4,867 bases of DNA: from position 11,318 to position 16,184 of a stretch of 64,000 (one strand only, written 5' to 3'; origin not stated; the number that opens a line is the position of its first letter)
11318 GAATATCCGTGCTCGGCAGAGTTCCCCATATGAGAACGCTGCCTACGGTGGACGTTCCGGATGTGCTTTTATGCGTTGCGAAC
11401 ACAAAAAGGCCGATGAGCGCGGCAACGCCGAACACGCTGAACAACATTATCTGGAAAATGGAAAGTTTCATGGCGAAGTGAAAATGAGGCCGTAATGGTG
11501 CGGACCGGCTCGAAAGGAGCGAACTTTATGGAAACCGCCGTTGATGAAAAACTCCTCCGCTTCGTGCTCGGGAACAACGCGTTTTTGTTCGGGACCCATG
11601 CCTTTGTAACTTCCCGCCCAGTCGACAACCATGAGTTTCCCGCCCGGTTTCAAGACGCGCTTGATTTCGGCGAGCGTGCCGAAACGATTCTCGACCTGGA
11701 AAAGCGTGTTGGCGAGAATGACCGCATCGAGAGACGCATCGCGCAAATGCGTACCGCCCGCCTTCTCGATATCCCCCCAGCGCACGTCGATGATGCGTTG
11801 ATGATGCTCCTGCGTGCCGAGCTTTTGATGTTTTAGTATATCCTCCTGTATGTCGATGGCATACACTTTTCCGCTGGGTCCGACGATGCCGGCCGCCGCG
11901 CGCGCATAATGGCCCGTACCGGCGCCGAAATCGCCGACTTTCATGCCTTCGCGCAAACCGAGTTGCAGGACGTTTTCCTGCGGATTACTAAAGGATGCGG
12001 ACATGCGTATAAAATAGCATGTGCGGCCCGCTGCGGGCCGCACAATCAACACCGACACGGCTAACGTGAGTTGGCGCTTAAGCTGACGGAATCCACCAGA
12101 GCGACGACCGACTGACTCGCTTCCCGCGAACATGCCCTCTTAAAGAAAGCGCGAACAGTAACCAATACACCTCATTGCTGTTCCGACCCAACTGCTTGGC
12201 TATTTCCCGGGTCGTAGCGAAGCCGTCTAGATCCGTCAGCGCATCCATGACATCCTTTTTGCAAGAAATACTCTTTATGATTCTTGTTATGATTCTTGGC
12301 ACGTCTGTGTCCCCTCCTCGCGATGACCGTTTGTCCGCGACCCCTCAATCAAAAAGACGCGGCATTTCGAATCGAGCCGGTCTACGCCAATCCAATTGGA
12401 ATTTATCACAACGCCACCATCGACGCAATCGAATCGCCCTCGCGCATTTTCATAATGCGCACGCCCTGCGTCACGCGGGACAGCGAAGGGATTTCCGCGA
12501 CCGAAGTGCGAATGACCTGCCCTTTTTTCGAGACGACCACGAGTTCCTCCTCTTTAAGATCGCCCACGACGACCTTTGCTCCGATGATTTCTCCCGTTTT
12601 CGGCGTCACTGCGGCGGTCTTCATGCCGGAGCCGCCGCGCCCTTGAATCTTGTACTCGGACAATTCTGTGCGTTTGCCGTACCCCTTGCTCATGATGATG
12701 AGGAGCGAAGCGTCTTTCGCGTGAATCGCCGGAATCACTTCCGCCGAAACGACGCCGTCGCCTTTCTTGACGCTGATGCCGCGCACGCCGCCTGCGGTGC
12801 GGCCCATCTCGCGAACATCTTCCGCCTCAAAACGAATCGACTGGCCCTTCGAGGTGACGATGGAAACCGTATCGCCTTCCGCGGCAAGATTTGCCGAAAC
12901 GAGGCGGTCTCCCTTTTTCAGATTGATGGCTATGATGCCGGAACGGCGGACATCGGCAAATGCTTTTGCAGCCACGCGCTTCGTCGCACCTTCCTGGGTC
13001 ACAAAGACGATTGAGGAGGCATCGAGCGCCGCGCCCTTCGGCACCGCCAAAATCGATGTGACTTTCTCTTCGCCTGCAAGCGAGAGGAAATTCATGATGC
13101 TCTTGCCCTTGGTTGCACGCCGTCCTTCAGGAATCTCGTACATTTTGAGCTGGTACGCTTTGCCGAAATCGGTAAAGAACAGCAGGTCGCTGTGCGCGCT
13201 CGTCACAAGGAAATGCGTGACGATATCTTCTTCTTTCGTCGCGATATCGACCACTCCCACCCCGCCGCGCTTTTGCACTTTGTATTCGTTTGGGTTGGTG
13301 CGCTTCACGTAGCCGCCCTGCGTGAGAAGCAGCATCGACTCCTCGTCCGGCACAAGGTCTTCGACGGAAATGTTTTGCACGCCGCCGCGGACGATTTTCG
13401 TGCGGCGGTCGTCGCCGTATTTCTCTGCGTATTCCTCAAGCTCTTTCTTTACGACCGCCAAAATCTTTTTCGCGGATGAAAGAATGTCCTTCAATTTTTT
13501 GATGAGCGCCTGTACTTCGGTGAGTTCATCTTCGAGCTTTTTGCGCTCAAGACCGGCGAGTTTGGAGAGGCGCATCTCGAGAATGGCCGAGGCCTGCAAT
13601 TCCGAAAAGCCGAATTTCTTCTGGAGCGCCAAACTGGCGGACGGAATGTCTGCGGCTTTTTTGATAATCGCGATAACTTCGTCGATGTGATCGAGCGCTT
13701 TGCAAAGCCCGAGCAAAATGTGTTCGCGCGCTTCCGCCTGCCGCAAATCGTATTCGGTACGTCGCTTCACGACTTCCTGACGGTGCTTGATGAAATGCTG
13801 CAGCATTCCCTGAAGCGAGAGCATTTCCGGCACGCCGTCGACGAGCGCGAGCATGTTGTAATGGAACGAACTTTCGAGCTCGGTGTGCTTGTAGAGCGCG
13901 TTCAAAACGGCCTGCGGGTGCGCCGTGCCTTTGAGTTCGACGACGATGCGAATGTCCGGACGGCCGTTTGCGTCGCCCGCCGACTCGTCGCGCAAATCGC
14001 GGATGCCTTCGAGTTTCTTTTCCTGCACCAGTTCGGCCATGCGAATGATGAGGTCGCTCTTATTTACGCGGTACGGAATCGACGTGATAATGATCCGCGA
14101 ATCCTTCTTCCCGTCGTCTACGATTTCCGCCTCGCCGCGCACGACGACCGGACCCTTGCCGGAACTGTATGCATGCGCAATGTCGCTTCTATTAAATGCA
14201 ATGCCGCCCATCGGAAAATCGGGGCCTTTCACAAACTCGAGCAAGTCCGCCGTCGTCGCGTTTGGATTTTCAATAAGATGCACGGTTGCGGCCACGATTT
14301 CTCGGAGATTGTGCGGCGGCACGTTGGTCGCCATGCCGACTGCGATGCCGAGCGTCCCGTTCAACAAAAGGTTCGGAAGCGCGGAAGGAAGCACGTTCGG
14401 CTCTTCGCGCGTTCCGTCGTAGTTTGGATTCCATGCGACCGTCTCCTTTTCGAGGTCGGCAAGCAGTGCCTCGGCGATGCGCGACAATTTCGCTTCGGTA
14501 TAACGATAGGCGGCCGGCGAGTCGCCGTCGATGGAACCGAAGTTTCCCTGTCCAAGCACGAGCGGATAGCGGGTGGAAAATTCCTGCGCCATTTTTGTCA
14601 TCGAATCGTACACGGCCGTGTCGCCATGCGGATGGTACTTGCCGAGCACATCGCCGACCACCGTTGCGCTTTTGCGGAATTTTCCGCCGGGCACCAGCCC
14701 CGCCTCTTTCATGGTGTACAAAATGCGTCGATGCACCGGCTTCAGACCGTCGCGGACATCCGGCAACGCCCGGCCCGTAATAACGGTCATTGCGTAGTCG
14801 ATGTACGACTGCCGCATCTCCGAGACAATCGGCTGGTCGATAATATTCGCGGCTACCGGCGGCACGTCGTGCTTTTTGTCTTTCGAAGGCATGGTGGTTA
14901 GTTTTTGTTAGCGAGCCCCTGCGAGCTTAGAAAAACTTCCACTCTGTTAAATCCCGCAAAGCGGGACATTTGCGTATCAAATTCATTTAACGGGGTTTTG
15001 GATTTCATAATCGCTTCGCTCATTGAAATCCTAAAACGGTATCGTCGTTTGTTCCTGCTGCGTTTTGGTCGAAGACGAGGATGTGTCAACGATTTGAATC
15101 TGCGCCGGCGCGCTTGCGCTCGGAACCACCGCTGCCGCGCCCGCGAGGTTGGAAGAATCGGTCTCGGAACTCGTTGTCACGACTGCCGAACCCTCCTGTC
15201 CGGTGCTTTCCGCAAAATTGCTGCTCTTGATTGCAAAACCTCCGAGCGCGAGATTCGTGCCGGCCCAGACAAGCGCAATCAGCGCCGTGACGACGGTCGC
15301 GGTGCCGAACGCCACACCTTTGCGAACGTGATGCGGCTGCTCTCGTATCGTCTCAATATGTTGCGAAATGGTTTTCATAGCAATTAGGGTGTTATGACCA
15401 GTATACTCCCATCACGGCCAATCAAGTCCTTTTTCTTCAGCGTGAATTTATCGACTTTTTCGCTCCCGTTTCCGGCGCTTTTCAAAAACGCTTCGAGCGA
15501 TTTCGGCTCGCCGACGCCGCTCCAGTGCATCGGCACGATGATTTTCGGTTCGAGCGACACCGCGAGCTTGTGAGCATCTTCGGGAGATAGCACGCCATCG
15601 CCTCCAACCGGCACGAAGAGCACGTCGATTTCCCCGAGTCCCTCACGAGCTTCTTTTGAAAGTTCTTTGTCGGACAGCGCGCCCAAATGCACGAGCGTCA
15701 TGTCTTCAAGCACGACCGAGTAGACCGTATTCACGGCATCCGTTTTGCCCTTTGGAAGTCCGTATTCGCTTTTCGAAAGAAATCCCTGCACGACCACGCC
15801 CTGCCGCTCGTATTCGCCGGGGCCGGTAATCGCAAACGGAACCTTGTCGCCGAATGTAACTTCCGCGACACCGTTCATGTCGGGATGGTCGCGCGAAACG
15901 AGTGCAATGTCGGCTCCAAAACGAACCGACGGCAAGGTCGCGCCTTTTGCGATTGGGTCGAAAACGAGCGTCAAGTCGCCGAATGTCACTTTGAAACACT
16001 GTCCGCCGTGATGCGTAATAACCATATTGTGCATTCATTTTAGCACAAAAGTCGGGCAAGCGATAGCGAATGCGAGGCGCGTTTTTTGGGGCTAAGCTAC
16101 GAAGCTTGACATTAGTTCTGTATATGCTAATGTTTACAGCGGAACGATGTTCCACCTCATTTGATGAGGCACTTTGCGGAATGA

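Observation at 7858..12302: Tightly coupled minus-strand operon: HTH - SAM methyltransferase - solute-binding-like protein - six tandem paralogous two-helix membrane proteins (pilin-like)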

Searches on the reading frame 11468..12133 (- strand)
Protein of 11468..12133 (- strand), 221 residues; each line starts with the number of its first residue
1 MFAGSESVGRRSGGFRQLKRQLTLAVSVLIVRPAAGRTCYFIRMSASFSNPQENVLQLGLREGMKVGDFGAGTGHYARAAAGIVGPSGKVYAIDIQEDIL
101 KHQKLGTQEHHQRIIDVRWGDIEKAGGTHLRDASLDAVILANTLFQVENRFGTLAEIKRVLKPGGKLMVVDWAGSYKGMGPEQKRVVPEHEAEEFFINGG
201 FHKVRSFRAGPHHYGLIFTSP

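Call 3: search_protein_families(library=pfam, proteins=[window:11468-12133:-], max_evalue=0.1)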
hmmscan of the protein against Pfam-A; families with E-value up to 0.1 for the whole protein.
window:11468-12133:- (221 aa): 15 families
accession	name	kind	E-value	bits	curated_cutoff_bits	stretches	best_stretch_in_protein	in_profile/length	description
PF13847.12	Methyltransf_31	-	2e-17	63.7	27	1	61-173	2-113/145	Methyltransferase domain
PF08241.18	Methyltransf_11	-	2e-16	60.8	21.2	1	68-168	2-94/95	Methyltransferase domain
PF13649.12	Methyltransf_25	-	7.3e-13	49.5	27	1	68-165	3-97/97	Methyltransferase domain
PF01209.24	Ubie_methyltran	-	2.9e-11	43.6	20.1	1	59-172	44-154/233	ubiE/COQ5 methyltransferase family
PF08242.18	Methyltransf_12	-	2.4e-10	41.5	30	1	68-167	2-98/98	Methyltransferase domain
PF13489.12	Methyltransf_23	-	7e-08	32.8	27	1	52-176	10-123/164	Methyltransferase domain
PF01135.25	PCMT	-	6.1e-06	26.6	20.3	1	58-147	69-155/210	Protein-L-isoaspartate(D-aspartate) O-methyltransferase (PCMT)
PF01728.25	FtsJ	-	0.00035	21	24.1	1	60-132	19-89/181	FtsJ-like methyltransferase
PF08704.16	GCD14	-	0.00079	19.6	26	1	56-140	34-119/247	tRNA methyltransferase complex GCD14 subunit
PF00891.24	Methyltransf_2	-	0.00079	19.3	22.3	1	64-186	64-181/210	O-methyltransferase domain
PF05175.20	MTS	-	0.0018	18.4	23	1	62-170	31-139/170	Methyltransferase small domain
PF01269.23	Fibrillarin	-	0.0041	16.7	27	1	54-101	63-110/227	Fibrillarin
PF20922.3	Anamorsin_N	-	0.021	15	27.1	1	140-171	56-89/163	Anamorsin, N-terminal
PF05148.21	Methyltransf_8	-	0.034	14.5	27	1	130-171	118-158/219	Hypothetical methyltransferase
PF07021.18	MetW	-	0.043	13.9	21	1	61-160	12-101/193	Methionine biosynthesis protein MetW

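Call 4: search_protein_families(library=ncbifam, proteins=[window:11468-12133:-], max_evalue=0.1)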
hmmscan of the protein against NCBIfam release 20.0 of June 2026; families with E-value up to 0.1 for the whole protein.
window:11468-12133:- (221 aa): 39 families (the best 25 are shown)
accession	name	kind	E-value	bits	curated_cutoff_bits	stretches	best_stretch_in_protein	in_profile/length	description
NF041537.1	ArsM_AhpD_UU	exception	1.2e-15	57.2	510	1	60-172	74-183/345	arsenite methyltransferase/AhpD domain selenoprotein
NF008823.0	PRK11873.1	subfamily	4.5e-14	52.6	263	1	59-171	74-183/272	arsenite methyltransferase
NF001240.0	PRK00216.1-1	equivalog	5.4e-14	51.8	378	1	58-173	59-172/251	bifunctional demethylmenaquinone methyltransferase/2-methoxy-6-polyprenyl-1,4-benzoquinol methylase UbiE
NF041536.1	ArsM_DUF2284_UU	exception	1.1e-13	50.4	575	1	60-172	74-183/459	arsenite methyltransferase/DUF2284 domain selenoprotein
NF052510.1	methyltran_MpqE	exception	1.5e-13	50.7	335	1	56-173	40-155/234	methyl-plastoquinone biosynthesis methyltransferase MpqE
NF001243.0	PRK00216.1-4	equivalog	1.3e-12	47.6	235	1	55-171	40-153/237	demethylmenaquinone methyltransferase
NF047649.1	MTase_UXPK_star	exception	4.3e-12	45.6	460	1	59-172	73-184/283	methyltransferase/UXPK-star double selenoprotein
TIGR02752.1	MenG_heptapren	equivalog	1.9e-11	43.9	419.85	1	53-171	36-151/231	demethylmenaquinone methyltransferase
NF001244.0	PRK00216.1-5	equivalog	5e-11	42.3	216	1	57-173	43-157/236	bifunctional demethylmenaquinone methyltransferase/2-methoxy-6-polyprenyl-1,4-benzoquinol methylase UbiE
TIGR01934.1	MenG_MenH_UbiE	subfamily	4.3e-10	39.3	158.35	1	57-172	34-144/223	ubiquinone/menaquinone biosynthesis methyltransferase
NF043040.1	corrin_prot_MT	hypoth_equivalog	5.5e-10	39.1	180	1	53-171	32-149/216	corrinoid protein-associated methyltransferase CpaM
NF045667.1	MTase_DVU1556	equivalog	3.1e-09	36.6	155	1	58-175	18-125/213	DVU_1556 family methyltransferase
NF040538.1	methyl_ArsM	equivalog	3.3e-09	36.4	500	2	61-104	60-103/356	arsinothricin biosynthesis methyltransferase ArsM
NF001241.0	PRK00216.1-2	equivalog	3.8e-08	33.3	327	1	56-173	45-151/231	demethylmenaquinone methyltransferase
NF001242.0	PRK00216.1-3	equivalog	4.3e-07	29.6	351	1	61-172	69-178/258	bifunctional demethylmenaquinone methyltransferase/2-methoxy-6-polyprenyl-1,4-benzoquinol methylase UbiE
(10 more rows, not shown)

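Call 76: search_solved_structures(query=window:11468-12004:-, max_evalue=0.0001)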
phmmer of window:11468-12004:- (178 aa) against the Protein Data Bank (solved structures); distinct sequences matched with E-value up to 0.0001: 11.
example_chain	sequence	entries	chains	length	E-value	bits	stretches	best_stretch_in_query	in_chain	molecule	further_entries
3dh0_A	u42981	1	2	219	4e-18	69.2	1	7-173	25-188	SAM dependent methyltransferase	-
3i9f_A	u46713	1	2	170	5.2e-12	49.3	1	19-175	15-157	Putative type 11 methyltransferase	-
5wp5_A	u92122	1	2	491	1.1e-07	35.3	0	4-142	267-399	Phosphomethylethanolamine N-methyltransferase 2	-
5evj_A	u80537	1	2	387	2.7e-06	30.7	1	16-126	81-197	Arsenite methyltransferase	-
5wp4_A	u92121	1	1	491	3.7e-06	30.2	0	79-139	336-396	Phosphoethanolamine N-methyltransferase 1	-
1vl5_A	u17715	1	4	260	1.8e-05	28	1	13-130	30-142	unknown conserved protein BH2331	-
21zq_A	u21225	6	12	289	5.3e-05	26.4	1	19-144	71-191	MitM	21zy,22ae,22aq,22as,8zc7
8zc8_A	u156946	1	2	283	5.4e-05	26.4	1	19-144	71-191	MitM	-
5eg5_A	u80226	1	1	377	7.2e-05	26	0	16-128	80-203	Arsenic methyltransferase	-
4kw7_A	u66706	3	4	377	7.7e-05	25.9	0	16-128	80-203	Arsenic methyltransferase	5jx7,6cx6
4fr0_A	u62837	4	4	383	8e-05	25.9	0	16-128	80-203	Arsenic methyltransferase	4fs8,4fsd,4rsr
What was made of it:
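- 11468..12004 (-): Class I SAM-dependent methyltransferase, 178 aa, no TM segment. The longest ORF runs to 12133, but that start is probably wrong. The closest solved structures are uncharacterised methyltransferases (3dh0; call 76).
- On Class I SAM-dependent methyltransferases: PDB 3dh0 at E=4e-18 (call 76).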

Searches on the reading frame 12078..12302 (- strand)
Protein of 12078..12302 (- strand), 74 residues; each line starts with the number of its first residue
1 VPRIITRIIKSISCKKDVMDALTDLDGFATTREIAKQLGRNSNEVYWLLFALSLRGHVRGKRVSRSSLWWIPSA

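Call 3: search_protein_families(library=pfam, proteins=[window:12078-12302:-], max_evalue=0.1)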
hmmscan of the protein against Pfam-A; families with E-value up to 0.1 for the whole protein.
window:12078-12302:- (74 aa): 3 families
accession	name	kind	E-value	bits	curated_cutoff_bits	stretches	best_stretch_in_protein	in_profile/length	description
PF01978.25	TrmB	-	0.0041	17.4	25.6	1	27-61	21-55/68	Sugar-specific transcriptional regulator TrmB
PF09339.16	HTH_IclR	-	0.016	15.4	22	1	17-59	7-49/52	IclR helix-turn-helix domain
PF08100.18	Dimerisation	-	0.038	14.3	25.6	1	14-59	26-71/93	O-methyltransferase dimerisation domain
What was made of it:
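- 12078..12302 (-): Doubtful, organism-specific small ORF with weak winged-helix similarity. Not part of the conserved unit. Only sub-threshold Pfam hits (call 3).
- Checked: ORF 12078-12302 has only sub-threshold HTH hits (TrmB E=0.004; call 3).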

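Call 4: search_protein_families(library=ncbifam, proteins=[window:12078-12302:-], max_evalue=0.1)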
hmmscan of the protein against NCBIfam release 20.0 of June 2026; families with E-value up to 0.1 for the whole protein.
window:12078-12302:- (74 aa): 1 family
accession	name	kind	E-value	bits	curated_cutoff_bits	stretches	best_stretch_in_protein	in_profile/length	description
NF045644.1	TransRegBhcR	equivalog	0.019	14.3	350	1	8-62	21-74/267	HTH-type transcriptional regulator BhcR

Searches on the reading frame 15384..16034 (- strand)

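Call 7: search_protein_families(library=pfam, proteins=[window:15384-16034:-], max_evalue=0.001)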
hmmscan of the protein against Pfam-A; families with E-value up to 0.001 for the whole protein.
window:15384-16034:- (216 aa): 2 families
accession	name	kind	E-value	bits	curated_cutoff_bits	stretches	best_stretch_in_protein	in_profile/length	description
PF13483.12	Lactamase_B_3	-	4.1e-27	95.5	24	1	6-170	2-160/160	Beta-lactamase superfamily domain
PF12706.13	Lactamase_B_2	-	3.4e-05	24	27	1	96-171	117-200/200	Beta-lactamase superfamily domain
